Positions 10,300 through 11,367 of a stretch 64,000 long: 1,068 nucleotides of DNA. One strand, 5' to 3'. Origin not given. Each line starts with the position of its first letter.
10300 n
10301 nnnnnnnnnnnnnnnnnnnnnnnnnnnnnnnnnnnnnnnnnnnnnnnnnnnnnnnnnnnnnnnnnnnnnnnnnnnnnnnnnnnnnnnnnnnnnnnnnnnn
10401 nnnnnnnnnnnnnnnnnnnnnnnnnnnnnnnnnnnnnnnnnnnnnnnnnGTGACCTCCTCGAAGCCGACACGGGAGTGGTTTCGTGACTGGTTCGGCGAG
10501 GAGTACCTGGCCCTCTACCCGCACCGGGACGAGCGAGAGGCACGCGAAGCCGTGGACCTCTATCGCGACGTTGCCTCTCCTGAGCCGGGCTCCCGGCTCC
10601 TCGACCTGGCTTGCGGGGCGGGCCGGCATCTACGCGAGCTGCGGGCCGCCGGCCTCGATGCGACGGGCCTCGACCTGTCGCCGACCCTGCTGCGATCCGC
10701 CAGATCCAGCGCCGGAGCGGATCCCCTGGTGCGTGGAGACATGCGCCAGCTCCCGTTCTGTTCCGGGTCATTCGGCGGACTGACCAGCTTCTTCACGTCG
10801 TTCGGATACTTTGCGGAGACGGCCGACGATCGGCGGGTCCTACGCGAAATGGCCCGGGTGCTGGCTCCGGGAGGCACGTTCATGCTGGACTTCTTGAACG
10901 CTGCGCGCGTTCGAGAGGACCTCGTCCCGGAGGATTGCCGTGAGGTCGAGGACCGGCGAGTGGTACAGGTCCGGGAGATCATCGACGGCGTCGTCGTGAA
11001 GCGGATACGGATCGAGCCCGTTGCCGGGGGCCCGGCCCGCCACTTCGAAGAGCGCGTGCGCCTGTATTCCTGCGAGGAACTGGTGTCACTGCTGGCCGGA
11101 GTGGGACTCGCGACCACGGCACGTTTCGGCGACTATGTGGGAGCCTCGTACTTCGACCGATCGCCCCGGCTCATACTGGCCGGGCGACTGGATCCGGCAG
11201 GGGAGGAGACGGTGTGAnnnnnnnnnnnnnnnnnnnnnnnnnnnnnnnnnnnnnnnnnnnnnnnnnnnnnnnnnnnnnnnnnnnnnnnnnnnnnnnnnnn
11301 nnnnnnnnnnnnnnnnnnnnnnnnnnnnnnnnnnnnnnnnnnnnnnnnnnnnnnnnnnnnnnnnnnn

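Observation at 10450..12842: bshC coupled to an upstream SAM methyltransferase: possible N-methyl-bacillithiol module outside Firmicutes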

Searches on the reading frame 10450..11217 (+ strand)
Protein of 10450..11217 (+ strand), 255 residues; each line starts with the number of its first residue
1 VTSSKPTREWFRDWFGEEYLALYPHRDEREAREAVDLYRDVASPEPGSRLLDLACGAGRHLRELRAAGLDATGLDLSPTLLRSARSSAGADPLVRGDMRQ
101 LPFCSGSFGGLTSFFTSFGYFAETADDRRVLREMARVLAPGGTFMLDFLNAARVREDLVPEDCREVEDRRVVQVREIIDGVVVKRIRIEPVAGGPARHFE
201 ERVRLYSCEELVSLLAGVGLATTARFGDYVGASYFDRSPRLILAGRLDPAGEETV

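Call 3: search_protein_families(library=pfam, proteins=[window:10450-11217:+], max_evalue=0.01)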
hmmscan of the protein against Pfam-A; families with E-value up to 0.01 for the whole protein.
window:10450-11217:+ (255 aa): 7 families
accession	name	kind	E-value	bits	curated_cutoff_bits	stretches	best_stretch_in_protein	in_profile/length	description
PF08241.18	Methyltransf_11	-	6.6e-18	65.6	21.2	1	51-145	1-94/95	Methyltransferase domain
PF13649.12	Methyltransf_25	-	2.6e-17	63.7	27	1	51-142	2-97/97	Methyltransferase domain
PF13489.12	Methyltransf_23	-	8.5e-10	39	27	1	28-221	6-160/164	Methyltransferase domain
PF13847.12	Methyltransf_31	-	1.4e-09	38.2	27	1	46-164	3-127/145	Methyltransferase domain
PF08242.18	Methyltransf_12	-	1.6e-08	35.6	30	1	51-144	1-98/98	Methyltransferase domain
PF01209.24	Ubie_methyltran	-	1.4e-07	31.6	20.1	1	40-145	41-150/233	ubiE/COQ5 methyltransferase family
PF07021.18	MetW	-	0.0061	16.7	21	0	45-77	12-45/193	Methionine biosynthesis protein MetW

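Call 4: search_protein_families(library=ncbifam, proteins=[window:10450-11217:+], max_evalue=0.01)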
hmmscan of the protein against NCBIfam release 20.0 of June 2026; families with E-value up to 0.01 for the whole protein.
window:10450-11217:+ (255 aa): 27 families (the best 25 are shown)
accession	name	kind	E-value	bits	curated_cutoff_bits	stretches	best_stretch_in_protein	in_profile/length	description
NF045667.1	MTase_DVU1556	equivalog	5.5e-18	65.2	155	1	40-152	16-125/213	DVU_1556 family methyltransferase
NF041820.1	daptide_MTase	equivalog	2.5e-16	59.9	175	1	25-225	20-227/243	daptide-type RiPP biosynthesis methyltransferase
NF001241.0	PRK00216.1-2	equivalog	1.3e-13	51.1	327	1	40-145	45-146/231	demethylmenaquinone methyltransferase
TIGR01934.1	MenG_MenH_UbiE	subfamily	1.4e-12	47.4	158.35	1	42-149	35-145/223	ubiquinone/menaquinone biosynthesis methyltransferase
NF007610.0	PRK10258.1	equivalog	1.5e-11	44.1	342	1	42-149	38-141/251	malonyl-ACP O-methyltransferase BioC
NF001244.0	PRK00216.1-5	equivalog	8.5e-09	35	216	1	43-149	45-157/236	bifunctional demethylmenaquinone methyltransferase/2-methoxy-6-polyprenyl-1,4-benzoquinol methylase UbiE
NF045825.1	FAmtase_mtf2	equivalog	3e-08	33.2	400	1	27-146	38-158/248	fatty-acid O-methyltransferase Mtf2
NF043040.1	corrin_prot_MT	hypoth_equivalog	6.7e-08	32.2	180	1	42-145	35-146/216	corrinoid protein-associated methyltransferase CpaM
NF047649.1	MTase_UXPK_star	exception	2.3e-07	30.1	460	1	45-147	76-182/283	methyltransferase/UXPK-star double selenoprotein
TIGR02072.1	BioC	equivalog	2.4e-07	30.8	184.95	1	48-149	36-135/244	malonyl-ACP O-methyltransferase BioC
NF045823.1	PthPhpthDimycoMt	equivalog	7.3e-07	28.6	300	1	29-149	47-170/256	phthiotriol/phenolphthiotriol dimycocerosates methyltransferase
NF041537.1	ArsM_AhpD_UU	exception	5.7e-06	25.3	510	1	45-146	75-180/345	arsenite methyltransferase/AhpD domain selenoprotein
NF045649.1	2X_seleno_MduS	exception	2.4e-05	23.5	380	1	21-144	20-145/338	methyltransferase domain-containing selenoprotein MduS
NF001243.0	PRK00216.1-4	equivalog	2.9e-05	23.5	235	1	45-144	46-149/237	demethylmenaquinone methyltransferase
NF040539.1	AST_met_ArsM_2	exception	6e-05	23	240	1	48-157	58-175/262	putative arsinothricin biosynthesis methyltransferase ArsM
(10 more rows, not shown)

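Call 9: search_solved_structures(query=window:10450-11217:+, max_evalue=0.001, show_alignments=3)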
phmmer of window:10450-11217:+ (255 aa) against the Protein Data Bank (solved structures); distinct sequences matched with E-value up to 0.001: 45.
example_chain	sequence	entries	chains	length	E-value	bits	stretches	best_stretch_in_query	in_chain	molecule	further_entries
9ri2_A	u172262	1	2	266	1.1e-41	146.3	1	4-247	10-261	Methyltransferase, putative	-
5bsz_A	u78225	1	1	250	1.3e-16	64.2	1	11-220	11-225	N-methyltransferase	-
1wzn_A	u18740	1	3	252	2e-14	57.1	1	16-149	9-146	SAM-dependent methyltransferase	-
6uk5_A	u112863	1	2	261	9.6e-14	54.8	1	11-177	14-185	CalS10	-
3bxo_A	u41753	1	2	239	2.4e-13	53.5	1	23-201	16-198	N,N-dimethyltransferase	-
6m81_A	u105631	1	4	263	7.6e-12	48.6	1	17-233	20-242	dTDP-3-amino-3,6-dideoxy-alpha-D-glucopyranose N,N-dimethyltransferase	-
3pfg_A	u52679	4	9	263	8.2e-12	48.5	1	19-233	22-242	N-methyltransferase | dTDP-3-amino-3,6-dideoxy-alpha-D-glucopyranose N,N-dimethyltransferase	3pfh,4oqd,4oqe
6m82_A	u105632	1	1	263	1.1e-11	48.1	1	26-233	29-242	dTDP-3-amino-3,6-dideoxy-alpha-D-glucopyranose N,N-dimethyltransferase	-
9icz_A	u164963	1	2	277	1.8e-11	47.4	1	37-149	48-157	S-adenosylmethionine (SAM)-dependent methyltransferase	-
6m83_A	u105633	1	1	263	2.2e-11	47.1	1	19-233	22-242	dTDP-3-amino-3,6-dideoxy-alpha-D-glucopyranose N,N-dimethyltransferase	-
3px2_A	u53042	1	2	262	2.9e-11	46.7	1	19-233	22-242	N-methyltransferase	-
3px3_A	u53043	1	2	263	3.2e-11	46.5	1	19-233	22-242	N-methyltransferase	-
7pd7_A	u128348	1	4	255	1.3e-10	44.5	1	47-215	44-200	Methyltransferase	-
9gdj_A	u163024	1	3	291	1.8e-10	44.1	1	45-150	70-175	Methyltransferase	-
6f5z_A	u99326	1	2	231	1.6e-09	41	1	45-145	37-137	24-sterol C-methyltransferase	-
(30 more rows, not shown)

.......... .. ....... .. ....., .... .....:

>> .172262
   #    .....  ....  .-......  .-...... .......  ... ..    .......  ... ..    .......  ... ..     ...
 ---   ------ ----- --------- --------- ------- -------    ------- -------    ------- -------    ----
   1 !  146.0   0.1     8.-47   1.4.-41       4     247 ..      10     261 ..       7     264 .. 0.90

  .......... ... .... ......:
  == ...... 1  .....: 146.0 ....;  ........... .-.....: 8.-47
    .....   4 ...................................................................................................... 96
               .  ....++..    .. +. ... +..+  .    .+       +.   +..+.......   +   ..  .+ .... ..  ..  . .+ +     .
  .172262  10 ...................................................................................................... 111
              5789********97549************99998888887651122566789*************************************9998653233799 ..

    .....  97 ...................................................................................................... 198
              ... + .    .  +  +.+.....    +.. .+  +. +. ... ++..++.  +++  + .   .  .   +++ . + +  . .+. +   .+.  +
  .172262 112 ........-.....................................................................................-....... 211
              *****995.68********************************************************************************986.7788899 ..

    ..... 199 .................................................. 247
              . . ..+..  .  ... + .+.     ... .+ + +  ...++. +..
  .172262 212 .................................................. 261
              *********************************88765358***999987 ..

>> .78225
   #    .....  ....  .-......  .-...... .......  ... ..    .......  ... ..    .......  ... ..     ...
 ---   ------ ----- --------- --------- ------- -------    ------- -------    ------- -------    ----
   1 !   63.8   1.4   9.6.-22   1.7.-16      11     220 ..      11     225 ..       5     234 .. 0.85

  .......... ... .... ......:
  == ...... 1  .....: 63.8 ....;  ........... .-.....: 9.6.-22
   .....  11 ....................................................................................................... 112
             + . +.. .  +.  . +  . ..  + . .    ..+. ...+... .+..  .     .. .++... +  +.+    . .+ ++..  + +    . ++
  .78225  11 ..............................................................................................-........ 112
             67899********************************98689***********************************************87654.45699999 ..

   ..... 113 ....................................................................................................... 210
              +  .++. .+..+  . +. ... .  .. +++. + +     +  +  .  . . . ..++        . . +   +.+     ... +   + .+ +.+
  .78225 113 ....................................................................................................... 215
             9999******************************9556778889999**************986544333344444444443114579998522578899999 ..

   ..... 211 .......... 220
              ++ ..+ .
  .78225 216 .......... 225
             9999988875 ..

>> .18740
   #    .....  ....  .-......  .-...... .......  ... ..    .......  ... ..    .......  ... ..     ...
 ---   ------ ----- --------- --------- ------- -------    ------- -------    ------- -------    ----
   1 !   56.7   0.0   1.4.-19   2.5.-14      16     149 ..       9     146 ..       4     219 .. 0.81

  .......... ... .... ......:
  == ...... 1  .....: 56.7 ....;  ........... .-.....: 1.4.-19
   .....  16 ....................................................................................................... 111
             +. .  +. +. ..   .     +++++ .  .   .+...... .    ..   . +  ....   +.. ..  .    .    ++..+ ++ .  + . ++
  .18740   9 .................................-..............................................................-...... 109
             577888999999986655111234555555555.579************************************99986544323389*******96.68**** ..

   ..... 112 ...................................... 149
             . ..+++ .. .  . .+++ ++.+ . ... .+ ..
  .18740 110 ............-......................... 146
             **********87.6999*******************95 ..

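Call 16: find_homologous_proteins(query=window:10450-11217:+, max_evalue=1e-10)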
Query window:10450-11217:+ (255 aa): 5835 proteins with E <= 1e-10 among 8000 candidates; the best 120 are listed.
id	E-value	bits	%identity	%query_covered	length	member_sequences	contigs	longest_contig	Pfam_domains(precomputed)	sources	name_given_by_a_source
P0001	6.1e-161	552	98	100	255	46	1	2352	PF13847.13,PF13489.13,PF13649.13,PF01209.25,PF08241.19,PF08242.19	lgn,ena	-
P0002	2.4e-145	501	88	100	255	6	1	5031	PF13847.13,PF13489.13,PF13649.13,PF01209.25,PF08241.19,PF08242.19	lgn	-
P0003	5.3e-144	496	87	100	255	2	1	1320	PF13847.13,PF13489.13,PF13649.13,PF01209.25,PF08241.19,PF08242.19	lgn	-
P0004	5.4e-144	496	87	100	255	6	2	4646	PF13847.13,PF13489.13,PF13649.13,PF01209.25,PF08241.19,PF08242.19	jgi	jgi:SAM-dependent methyltransferase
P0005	2.5e-141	488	86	100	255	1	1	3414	PF13847.13,PF13489.13,PF13649.13,PF01209.25,PF08241.19,PF08242.19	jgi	jgi:SAM-dependent methyltransferase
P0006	9.1e-139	479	85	100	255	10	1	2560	PF13847.13,PF13489.13,PF13649.13,PF01209.25,PF08241.19,PF08242.19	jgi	jgi:SAM-dependent methyltransferase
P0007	3.7e-135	467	85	100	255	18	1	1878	PF13847.13,PF13489.13,PF13649.13,PF01209.25,PF08241.19,PF08242.19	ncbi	-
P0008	6.9e-126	437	80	100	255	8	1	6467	PF13847.13,PF13489.13,PF13649.13,PF01209.25,PF08241.19,PF08242.19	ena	-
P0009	9.4e-125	433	79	100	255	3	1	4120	PF13847.13,PF13489.13,PF13649.13,PF01209.25,PF08241.19,PF08242.19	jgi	-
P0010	4.5e-123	428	80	100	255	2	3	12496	PF13847.13,PF13489.13,PF13649.13,PF01209.25,PF08241.19,PF08242.19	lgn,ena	-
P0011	2.9e-121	422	78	99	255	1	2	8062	PF13847.13,PF13489.13,PF13649.13,PF08241.19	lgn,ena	-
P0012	2.0e-120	419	79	97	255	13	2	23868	PF13847.13,PF13489.13,PF13649.13,PF01209.25,PF08241.19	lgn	-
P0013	3.9e-120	418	78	99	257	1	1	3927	PF13847.13,PF13489.13,PF13649.13,PF01209.25,PF08241.19,PF08242.19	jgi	-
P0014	1.5e-118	413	79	96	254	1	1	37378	PF13847.13,PF13489.13,PF13649.13,PF01209.25,PF08241.19,PF08242.19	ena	-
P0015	3.2e-117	409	76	98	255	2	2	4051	PF13847.13,PF13489.13,PF13649.13,PF08241.19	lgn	-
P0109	1.5e-79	285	59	95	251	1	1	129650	PF13847.13,PF13489.13,PF13649.13,PF08241.19,PF08242.19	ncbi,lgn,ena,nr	ncbi:MAG TPA: class I SAM-dependent methyltransferase [Gemmatimonadota bacterium]|nr:class I SAM-dep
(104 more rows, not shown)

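Call 19: find_encoding_contigs(protein=window:10450-11217:+, flank=10000, max_places=4)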
Protein window:10450-11217:+ (255 aa): 7 contigs read that carry it; 4 places shown.
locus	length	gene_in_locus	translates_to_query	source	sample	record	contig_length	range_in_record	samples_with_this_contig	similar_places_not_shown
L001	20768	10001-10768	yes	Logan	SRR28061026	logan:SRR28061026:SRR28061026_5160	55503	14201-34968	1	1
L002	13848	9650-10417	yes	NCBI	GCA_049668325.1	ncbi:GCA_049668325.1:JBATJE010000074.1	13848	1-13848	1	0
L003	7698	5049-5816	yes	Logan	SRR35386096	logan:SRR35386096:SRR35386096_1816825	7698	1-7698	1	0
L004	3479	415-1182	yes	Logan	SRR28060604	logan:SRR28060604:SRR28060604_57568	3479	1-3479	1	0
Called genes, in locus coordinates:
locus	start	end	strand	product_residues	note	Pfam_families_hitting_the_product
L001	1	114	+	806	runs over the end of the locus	PF08478:POTRA_1 (faint), PF07244:POTRA, PF01103:Omp85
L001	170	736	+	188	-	PF03938:OmpH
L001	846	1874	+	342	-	PF04613:LpxD, PF00132:Hexapep, PF25087:GMPPB_C, PF00132:Hexapep, PF25084:LbH_EIF2B (weak), PF00132:Hexapep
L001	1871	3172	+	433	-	PF03331:LpxC, PF22817:ApeP-like (weak), PF07977:FabA, PF22818:ApeI-like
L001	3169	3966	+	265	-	PF00132:Hexapep (weak), PF25084:LbH_EIF2B (weak), PF25087:GMPPB_C, PF00132:Hexapep (weak), PF13720:Acetyltransf_11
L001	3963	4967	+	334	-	PF01408:GFO_IDH_MocA, PF22725:GFO_IDH_MocA_C3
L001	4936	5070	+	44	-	-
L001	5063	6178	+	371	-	PF02684:LpxB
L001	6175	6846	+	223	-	PF04028:DUF374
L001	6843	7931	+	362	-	PF02606:LpxK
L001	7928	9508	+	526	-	PF00890:FAD_binding_2, PF02910:Succ_DH_flav_C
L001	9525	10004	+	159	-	PF02590:SPOUT_MTase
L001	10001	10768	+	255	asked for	PF13489:Methyltransf_23, PF01209:Ubie_methyltran, PF13847:Methyltransf_31, PF08241:Methyltransf_11, PF08242:Methyltransf_12, PF13649:Methyltransf_25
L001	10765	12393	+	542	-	PF10079:Rossmann-like_BshC, PF24850:CC_BshC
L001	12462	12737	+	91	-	-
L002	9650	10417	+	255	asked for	PF13489:Methyltransf_23, PF01209:Ubie_methyltran, PF13847:Methyltransf_31, PF08241:Methyltransf_11, PF08242:Methyltransf_12, PF13649:Methyltransf_25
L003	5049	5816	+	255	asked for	PF13489:Methyltransf_23, PF01209:Ubie_methyltran, PF13847:Methyltransf_31, PF08241:Methyltransf_11, PF08242:Methyltransf_12, PF13649:Methyltransf_25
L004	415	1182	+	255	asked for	PF13489:Methyltransf_23, PF01209:Ubie_methyltran, PF13847:Methyltransf_31, PF08241:Methyltransf_11, PF08242:Methyltransf_12, PF13649:Methyltransf_25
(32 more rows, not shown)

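Call 20: find_encoding_contigs(protein=P0109, flank=6000, max_places=3)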
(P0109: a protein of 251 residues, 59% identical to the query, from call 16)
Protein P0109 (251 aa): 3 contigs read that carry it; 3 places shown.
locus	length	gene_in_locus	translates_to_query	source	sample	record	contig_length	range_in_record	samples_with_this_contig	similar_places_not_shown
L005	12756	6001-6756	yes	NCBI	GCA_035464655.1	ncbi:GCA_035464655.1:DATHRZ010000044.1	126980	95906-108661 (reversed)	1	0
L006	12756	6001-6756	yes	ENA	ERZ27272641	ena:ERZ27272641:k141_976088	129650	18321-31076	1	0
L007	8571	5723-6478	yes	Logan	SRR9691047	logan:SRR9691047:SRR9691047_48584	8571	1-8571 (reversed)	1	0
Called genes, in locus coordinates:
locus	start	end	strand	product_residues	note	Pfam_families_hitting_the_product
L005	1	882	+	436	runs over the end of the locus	PF03331:LpxC, PF22817:ApeP-like (weak), PF07977:FabA, PF22818:ApeI-like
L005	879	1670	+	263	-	PF25084:LbH_EIF2B (faint), PF25087:GMPPB_C (weak), PF00132:Hexapep, PF13720:Acetyltransf_11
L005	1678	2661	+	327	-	PF01408:GFO_IDH_MocA, PF22725:GFO_IDH_MocA_C3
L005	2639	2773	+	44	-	-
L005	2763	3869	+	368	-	PF02684:LpxB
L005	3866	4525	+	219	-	PF04028:DUF374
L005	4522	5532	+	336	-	PF02606:LpxK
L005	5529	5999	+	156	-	PF02590:SPOUT_MTase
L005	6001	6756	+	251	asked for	PF13489:Methyltransf_23, PF13847:Methyltransf_31, PF08241:Methyltransf_11, PF08242:Methyltransf_12 (weak), PF13649:Methyltransf_25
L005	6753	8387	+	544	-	PF10079:Rossmann-like_BshC, PF24850:CC_BshC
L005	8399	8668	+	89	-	-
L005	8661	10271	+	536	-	PF03023:MurJ, PF13440:Polysacc_synt_3 (weak), PF01554:MatE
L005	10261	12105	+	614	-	PF01541:GIY-YIG (weak), PF27096:UvrC_M, PF02151:UVR, PF22920:UvrC_RNaseH, PF08459:UvrC_RNaseH_dom, PF12826:HHH_2 (weak), PF14520:HHH_5, PF00633:HHH (weak), +1 more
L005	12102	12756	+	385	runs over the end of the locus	PF00291:PALP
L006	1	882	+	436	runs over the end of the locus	PF03331:LpxC, PF22817:ApeP-like (weak), PF07977:FabA, PF22818:ApeI-like, PF01575:MaoC_dehydratas (faint)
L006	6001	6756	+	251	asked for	PF13489:Methyltransf_23, PF13847:Methyltransf_31, PF08241:Methyltransf_11, PF08242:Methyltransf_12 (weak), PF13649:Methyltransf_25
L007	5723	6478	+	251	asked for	PF13489:Methyltransf_23, PF13847:Methyltransf_31, PF08241:Methyltransf_11, PF08242:Methyltransf_12 (weak), PF13649:Methyltransf_25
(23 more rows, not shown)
